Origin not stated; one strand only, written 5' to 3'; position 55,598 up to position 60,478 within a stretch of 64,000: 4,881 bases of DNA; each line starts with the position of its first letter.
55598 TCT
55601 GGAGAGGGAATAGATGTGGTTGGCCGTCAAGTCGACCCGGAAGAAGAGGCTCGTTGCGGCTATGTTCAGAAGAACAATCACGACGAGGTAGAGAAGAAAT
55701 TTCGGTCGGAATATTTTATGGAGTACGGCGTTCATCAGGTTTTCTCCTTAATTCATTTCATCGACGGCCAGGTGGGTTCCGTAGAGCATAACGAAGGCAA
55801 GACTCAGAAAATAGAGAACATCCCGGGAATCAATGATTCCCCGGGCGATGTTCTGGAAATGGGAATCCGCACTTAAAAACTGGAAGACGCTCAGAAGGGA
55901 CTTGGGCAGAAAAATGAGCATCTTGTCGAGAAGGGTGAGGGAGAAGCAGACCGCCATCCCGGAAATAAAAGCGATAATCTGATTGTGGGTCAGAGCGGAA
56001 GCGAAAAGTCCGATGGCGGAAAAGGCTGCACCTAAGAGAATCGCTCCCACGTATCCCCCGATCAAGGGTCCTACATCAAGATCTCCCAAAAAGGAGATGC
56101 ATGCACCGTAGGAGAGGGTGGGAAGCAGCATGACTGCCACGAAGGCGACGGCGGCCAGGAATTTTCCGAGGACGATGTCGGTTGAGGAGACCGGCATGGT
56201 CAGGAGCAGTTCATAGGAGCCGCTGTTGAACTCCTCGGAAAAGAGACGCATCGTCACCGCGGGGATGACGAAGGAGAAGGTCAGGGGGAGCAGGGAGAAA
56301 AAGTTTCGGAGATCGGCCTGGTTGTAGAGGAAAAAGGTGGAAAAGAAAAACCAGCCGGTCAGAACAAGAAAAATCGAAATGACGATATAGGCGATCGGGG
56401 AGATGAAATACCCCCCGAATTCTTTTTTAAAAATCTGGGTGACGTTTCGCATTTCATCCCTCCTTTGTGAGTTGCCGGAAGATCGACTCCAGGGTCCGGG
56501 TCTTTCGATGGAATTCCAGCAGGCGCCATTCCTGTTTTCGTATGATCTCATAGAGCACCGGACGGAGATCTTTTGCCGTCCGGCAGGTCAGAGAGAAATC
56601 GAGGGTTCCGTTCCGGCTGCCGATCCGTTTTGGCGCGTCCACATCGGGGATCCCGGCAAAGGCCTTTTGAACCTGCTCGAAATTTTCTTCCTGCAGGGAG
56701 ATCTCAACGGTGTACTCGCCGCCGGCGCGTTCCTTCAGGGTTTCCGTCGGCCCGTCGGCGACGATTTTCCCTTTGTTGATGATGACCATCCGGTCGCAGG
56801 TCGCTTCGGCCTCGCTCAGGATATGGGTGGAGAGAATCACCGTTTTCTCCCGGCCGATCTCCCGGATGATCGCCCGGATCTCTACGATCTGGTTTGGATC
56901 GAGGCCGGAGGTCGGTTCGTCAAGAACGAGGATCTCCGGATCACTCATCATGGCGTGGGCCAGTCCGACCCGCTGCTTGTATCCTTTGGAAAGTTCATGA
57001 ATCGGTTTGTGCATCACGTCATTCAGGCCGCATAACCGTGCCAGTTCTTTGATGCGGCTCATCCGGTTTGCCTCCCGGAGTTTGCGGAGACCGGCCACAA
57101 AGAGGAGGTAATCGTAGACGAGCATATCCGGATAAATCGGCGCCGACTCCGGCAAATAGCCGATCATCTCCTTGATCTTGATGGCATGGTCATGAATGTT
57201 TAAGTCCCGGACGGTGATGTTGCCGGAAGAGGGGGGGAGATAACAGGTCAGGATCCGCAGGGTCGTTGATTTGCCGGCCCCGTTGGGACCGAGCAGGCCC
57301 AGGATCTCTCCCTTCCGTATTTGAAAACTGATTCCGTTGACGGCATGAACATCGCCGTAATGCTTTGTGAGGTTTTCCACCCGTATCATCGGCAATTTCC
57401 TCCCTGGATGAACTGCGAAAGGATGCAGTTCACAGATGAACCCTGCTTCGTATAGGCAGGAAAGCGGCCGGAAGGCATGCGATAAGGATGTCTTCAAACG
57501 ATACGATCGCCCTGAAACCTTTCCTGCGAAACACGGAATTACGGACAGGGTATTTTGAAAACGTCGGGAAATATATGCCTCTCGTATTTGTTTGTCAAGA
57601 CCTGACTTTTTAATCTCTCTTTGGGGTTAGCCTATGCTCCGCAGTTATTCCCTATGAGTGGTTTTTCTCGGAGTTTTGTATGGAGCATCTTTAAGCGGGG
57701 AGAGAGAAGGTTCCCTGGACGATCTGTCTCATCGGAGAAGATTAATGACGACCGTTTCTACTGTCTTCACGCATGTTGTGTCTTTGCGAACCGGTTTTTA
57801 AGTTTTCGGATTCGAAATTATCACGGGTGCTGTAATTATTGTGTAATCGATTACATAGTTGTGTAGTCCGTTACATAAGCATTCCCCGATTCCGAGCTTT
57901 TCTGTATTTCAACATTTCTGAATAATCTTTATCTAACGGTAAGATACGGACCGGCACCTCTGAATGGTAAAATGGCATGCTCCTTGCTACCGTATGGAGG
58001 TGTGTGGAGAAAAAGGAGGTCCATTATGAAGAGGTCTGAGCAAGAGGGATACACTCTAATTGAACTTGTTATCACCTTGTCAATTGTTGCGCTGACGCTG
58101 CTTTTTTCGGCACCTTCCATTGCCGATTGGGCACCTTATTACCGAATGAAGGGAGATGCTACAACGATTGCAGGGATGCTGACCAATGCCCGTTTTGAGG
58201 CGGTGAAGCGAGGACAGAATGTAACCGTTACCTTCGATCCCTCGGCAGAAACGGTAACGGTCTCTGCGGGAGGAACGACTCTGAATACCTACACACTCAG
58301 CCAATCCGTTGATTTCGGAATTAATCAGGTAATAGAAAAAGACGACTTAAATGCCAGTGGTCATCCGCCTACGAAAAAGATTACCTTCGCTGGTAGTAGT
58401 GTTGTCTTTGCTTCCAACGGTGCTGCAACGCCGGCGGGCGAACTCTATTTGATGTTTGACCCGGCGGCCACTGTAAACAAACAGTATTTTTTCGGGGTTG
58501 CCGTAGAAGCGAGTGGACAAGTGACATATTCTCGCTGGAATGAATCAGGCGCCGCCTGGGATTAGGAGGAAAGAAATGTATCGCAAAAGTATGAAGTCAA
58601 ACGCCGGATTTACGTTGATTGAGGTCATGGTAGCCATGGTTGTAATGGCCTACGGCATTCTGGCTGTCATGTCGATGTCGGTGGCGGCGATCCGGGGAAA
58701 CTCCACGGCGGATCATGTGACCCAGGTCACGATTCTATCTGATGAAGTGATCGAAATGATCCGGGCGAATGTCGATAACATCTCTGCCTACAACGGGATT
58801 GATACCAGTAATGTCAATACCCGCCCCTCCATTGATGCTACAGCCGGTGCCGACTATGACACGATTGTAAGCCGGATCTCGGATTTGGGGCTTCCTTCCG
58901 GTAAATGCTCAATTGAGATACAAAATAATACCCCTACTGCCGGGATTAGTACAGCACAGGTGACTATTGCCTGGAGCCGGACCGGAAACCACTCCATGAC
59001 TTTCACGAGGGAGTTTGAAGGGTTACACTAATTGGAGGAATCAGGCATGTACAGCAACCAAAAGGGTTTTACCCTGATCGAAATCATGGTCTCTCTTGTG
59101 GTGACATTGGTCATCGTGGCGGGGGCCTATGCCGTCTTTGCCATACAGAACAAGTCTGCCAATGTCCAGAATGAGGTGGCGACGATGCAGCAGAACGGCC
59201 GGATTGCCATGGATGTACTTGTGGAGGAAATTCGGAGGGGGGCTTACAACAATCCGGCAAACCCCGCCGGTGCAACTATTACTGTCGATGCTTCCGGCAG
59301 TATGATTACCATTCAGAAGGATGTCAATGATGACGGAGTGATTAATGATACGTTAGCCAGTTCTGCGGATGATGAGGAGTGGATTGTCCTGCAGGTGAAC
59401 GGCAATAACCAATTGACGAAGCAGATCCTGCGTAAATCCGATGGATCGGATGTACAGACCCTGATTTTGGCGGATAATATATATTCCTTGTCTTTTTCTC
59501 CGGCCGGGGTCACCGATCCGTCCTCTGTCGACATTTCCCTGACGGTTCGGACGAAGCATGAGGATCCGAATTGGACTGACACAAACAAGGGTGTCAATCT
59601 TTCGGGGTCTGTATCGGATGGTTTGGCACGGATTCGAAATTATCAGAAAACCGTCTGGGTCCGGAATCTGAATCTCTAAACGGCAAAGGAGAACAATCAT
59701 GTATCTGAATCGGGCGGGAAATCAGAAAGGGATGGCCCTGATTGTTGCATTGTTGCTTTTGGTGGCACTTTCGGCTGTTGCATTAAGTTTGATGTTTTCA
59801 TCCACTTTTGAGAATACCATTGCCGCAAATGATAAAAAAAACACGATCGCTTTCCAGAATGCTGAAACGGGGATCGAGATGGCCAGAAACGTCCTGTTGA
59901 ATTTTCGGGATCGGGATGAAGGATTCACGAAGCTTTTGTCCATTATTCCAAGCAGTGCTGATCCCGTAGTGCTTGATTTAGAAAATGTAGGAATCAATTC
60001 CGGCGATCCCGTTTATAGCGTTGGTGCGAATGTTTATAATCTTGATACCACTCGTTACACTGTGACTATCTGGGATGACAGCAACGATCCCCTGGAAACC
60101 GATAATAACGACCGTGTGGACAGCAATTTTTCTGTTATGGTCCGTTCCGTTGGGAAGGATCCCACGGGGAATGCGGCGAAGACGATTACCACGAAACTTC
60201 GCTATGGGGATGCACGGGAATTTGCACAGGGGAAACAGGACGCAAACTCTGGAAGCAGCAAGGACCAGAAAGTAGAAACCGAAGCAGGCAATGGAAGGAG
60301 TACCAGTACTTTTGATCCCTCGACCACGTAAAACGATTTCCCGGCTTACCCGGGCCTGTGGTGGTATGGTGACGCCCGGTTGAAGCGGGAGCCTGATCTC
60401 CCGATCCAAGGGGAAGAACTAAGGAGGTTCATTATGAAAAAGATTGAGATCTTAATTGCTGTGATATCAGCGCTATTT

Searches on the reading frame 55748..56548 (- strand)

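Call 63: search_protein_families(library=pfam, proteins=[window:55748-56548:-], max_evalue=0.001)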
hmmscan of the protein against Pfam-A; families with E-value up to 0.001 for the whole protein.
window:55748-56548:- (266 aa): 6 families
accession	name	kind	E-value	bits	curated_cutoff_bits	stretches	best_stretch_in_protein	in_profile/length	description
PF12679.13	ABC2_membrane_2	-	1.7e-08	34.5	27.2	1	56-211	20-202/283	ABC-2 family transporter protein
PF12698.13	ABC2_membrane_3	-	3.5e-08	33.4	31.6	1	83-207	164-285/347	ABC-2 family transporter protein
PF13346.12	ABC2_membrane_5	-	1.1e-07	32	25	1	61-254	16-189/205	ABC-2 family transporter protein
PF03379.19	CcmB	-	6.7e-05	22.8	24.9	1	101-188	66-150/215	CcmB protein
PF12730.13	ABC2_membrane_4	-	0.00024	21.6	27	1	55-195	17-170/179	ABC-2 family transporter protein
PF01061.29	ABC2_membrane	-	0.00084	19.4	26.9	1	37-213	4-182/211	ABC-2 type transporter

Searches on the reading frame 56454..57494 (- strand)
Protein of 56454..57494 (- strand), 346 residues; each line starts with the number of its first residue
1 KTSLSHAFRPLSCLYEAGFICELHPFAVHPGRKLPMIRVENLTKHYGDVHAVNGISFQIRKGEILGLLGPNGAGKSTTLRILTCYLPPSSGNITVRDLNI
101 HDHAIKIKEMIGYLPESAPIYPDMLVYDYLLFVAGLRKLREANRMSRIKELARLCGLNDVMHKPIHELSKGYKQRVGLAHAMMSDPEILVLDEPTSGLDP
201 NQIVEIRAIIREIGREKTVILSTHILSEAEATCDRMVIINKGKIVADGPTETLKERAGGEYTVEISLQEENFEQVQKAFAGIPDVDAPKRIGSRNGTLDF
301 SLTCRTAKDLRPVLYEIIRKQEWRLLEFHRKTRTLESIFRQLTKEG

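Call 63: search_protein_families(library=pfam, proteins=[window:56454-57494:-], max_evalue=0.001)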
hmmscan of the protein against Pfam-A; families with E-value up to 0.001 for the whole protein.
window:56454-57494:- (346 aa): 2 families
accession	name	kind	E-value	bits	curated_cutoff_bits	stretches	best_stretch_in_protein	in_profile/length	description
PF00005.33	ABC_tran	-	3.4e-30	105.9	25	1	53-196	2-137/137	ABC transporter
PF13304.12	AAA_21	-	9.9e-12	46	27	1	164-225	234-299/304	AAA domain, putative AbiEii toxin, Type IV TA system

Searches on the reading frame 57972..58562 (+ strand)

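Call 63: search_protein_families(library=pfam, proteins=[window:57972-58562:+], max_evalue=0.001)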
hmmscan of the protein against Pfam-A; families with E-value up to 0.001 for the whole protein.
window:57972-58562:+ (197 aa): 2 families
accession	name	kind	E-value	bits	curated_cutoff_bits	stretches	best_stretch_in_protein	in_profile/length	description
PF12019.13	GspH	-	1.8e-06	28.8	21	1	63-163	2-93/108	Type II transport protein GspH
PF07963.17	N_methyl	-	8.4e-05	22.4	21.2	1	23-45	3-25/27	Prokaryotic N-terminal methylation motif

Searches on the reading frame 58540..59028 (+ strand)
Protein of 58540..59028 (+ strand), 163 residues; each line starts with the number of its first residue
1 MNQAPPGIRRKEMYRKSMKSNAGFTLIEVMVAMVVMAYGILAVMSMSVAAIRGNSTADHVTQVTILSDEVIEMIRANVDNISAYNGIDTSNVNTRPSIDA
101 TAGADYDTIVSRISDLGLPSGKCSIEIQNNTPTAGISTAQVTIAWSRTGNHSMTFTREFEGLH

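Call 63: search_protein_families(library=pfam, proteins=[window:58540-59028:+], max_evalue=0.001)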
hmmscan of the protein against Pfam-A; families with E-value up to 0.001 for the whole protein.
window:58540-59028:+ (163 aa): 1 family
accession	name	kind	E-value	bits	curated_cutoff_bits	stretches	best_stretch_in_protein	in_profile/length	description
PF07963.17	N_methyl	-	2.3e-07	30.5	21.2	1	18-42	1-25/27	Prokaryotic N-terminal methylation motif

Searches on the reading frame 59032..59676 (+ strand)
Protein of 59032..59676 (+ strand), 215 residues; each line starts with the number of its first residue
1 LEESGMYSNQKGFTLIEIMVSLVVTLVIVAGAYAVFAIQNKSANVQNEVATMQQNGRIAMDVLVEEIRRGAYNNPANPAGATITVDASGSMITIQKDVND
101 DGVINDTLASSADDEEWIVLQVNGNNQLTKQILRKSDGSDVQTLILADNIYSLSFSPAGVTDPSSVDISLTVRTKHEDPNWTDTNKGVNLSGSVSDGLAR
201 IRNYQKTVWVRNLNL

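Call 63: search_protein_families(library=pfam, proteins=[window:59032-59676:+], max_evalue=0.001)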
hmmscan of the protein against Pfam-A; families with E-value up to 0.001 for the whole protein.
window:59032-59676:+ (215 aa): 1 family
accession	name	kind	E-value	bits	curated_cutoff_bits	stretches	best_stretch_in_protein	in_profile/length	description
PF07963.17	N_methyl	-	2.7e-09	36.7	21.2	1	8-33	2-27/27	Prokaryotic N-terminal methylation motif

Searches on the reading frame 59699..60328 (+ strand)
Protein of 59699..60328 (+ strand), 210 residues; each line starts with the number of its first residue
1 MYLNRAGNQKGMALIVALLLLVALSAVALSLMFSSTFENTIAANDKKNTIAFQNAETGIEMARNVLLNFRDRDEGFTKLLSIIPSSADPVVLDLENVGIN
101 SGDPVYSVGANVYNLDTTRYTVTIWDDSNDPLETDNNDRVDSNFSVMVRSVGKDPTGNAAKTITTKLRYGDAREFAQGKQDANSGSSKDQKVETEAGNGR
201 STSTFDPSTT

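Call 63: search_protein_families(library=pfam, proteins=[window:59699-60328:+], max_evalue=0.001)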
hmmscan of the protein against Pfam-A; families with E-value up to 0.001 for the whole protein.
window:59699-60328:+ (210 aa): 1 family
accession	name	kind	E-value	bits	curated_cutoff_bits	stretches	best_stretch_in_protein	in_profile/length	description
PF14341.11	PilX_N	-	6.4e-14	52.1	25.5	1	10-60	1-51/51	PilX N-terminal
